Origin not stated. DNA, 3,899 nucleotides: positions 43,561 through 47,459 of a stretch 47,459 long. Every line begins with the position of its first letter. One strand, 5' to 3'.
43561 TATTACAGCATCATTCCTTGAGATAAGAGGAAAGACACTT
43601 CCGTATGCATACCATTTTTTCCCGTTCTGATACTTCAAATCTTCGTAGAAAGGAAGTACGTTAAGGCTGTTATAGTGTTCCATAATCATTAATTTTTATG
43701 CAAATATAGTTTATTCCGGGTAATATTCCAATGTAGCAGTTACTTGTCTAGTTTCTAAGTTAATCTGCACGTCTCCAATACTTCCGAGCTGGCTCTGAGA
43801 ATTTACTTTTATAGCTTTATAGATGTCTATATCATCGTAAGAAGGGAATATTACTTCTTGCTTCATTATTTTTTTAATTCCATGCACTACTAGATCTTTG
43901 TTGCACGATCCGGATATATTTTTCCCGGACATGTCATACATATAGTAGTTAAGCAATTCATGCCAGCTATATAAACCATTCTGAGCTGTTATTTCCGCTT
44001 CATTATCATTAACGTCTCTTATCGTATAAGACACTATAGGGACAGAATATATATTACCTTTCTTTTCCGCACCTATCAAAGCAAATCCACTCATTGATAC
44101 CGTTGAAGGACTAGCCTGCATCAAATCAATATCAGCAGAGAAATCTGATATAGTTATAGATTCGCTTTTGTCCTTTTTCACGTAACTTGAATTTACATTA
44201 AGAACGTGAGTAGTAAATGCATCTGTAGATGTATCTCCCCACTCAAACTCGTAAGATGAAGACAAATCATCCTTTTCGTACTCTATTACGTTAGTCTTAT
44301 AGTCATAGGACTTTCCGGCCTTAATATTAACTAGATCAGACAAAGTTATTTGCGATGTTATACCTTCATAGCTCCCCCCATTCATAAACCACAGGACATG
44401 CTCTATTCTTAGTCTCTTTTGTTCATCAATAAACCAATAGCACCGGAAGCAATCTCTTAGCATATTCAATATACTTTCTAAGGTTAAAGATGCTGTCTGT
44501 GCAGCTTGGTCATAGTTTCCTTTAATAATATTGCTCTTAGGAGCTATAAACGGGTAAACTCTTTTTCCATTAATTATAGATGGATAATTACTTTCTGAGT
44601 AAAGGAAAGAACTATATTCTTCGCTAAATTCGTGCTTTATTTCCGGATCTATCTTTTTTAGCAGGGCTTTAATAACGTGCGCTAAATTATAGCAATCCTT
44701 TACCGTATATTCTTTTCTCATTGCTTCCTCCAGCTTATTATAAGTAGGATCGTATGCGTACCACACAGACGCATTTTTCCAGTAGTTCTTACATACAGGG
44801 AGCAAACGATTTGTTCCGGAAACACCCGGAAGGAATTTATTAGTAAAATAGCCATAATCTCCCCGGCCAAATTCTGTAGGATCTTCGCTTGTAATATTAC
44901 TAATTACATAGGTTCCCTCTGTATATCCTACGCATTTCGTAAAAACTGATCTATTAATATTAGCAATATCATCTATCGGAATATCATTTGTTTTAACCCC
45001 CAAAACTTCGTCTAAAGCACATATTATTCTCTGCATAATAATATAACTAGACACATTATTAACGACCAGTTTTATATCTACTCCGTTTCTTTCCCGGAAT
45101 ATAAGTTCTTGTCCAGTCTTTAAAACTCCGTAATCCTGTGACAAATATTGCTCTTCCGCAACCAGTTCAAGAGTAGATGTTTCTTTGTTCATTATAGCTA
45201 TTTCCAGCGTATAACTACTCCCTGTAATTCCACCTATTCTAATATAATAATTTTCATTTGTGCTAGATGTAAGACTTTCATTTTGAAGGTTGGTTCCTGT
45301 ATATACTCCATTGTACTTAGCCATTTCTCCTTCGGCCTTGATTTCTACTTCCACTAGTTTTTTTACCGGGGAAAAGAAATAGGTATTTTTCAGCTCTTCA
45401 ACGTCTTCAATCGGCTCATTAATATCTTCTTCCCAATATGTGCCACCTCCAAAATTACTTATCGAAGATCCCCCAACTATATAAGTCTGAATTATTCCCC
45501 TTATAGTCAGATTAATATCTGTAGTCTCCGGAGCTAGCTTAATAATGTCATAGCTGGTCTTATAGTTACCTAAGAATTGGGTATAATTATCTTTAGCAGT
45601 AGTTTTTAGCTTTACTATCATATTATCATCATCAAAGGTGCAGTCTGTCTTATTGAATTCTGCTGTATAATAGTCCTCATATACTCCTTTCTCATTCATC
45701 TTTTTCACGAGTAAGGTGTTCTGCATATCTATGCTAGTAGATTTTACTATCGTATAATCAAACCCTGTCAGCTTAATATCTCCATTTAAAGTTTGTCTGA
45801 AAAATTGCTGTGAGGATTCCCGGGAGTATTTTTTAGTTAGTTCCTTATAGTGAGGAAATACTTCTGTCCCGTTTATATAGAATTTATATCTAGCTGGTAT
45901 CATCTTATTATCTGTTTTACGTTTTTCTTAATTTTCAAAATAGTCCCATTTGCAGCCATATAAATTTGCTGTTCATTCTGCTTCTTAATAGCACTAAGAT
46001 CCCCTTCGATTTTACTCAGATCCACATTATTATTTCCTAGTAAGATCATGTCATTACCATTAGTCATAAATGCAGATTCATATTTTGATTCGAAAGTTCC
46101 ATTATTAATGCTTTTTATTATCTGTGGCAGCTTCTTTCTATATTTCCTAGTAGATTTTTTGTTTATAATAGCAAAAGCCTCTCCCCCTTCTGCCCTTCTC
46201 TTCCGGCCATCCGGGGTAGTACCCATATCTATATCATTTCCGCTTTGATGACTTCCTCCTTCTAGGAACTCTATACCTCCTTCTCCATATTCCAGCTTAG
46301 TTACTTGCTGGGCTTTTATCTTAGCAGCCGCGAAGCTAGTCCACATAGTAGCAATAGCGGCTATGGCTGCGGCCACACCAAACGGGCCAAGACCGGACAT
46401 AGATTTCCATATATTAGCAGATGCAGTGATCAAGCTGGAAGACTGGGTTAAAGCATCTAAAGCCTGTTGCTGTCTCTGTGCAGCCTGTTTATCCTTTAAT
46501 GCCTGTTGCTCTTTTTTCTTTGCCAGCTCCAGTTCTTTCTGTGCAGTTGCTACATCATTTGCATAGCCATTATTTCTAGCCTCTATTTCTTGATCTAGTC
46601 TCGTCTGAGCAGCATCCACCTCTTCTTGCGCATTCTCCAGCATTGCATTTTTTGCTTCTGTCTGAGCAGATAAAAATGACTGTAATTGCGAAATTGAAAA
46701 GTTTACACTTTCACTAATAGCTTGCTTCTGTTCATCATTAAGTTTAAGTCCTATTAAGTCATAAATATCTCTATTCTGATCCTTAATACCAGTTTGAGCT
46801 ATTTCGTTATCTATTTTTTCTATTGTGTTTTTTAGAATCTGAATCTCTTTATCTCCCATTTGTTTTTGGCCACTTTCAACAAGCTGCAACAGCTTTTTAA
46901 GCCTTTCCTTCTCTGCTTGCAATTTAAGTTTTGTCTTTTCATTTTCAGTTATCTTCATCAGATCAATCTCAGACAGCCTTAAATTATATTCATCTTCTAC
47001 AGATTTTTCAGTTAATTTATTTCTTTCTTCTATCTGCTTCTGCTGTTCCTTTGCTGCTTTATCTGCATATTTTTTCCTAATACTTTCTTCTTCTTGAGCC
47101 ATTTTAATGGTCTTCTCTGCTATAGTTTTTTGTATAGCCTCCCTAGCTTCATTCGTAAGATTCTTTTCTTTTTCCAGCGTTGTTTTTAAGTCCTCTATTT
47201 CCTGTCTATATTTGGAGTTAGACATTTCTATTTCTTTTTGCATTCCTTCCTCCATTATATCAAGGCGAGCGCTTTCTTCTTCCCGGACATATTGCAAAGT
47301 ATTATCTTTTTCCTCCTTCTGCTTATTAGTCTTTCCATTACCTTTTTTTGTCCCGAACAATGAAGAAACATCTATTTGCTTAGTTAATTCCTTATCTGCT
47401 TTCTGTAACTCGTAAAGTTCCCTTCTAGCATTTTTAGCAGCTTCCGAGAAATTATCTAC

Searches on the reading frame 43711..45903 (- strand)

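Call 62: search_protein_families(library=phrogs, proteins=[window:43711-45903:-], max_evalue=0.00001)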
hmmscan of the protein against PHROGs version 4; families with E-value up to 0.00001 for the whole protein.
window:43711-45903:- (730 aa): 1 family
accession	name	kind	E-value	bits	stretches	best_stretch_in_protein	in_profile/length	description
phrog_19383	-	unknown function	5.4e-154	515.5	1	5-729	118-843/844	-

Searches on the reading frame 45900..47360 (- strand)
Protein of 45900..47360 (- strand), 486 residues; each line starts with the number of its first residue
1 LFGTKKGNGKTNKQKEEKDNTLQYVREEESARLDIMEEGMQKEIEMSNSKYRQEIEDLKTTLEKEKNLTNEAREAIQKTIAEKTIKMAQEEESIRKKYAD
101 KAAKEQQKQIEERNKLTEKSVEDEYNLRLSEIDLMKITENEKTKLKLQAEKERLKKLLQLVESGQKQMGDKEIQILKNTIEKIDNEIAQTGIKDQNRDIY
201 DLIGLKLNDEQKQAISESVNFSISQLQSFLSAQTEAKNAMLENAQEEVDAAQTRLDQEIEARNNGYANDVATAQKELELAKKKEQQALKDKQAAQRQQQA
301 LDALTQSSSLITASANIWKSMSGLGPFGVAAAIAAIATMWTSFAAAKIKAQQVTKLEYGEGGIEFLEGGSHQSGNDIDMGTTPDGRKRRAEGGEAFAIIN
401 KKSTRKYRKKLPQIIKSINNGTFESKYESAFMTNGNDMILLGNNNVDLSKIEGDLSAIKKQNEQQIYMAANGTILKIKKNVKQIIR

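Call 62: search_protein_families(library=phrogs, proteins=[window:45900-47360:-], max_evalue=0.00001)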
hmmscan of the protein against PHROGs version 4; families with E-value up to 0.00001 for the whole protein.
window:45900-47360:- (486 aa): 1 family
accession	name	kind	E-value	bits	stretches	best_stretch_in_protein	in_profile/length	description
phrog_20660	-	tail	1.6e-147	494.7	1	32-485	658-1105/1106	tail length tape measure protein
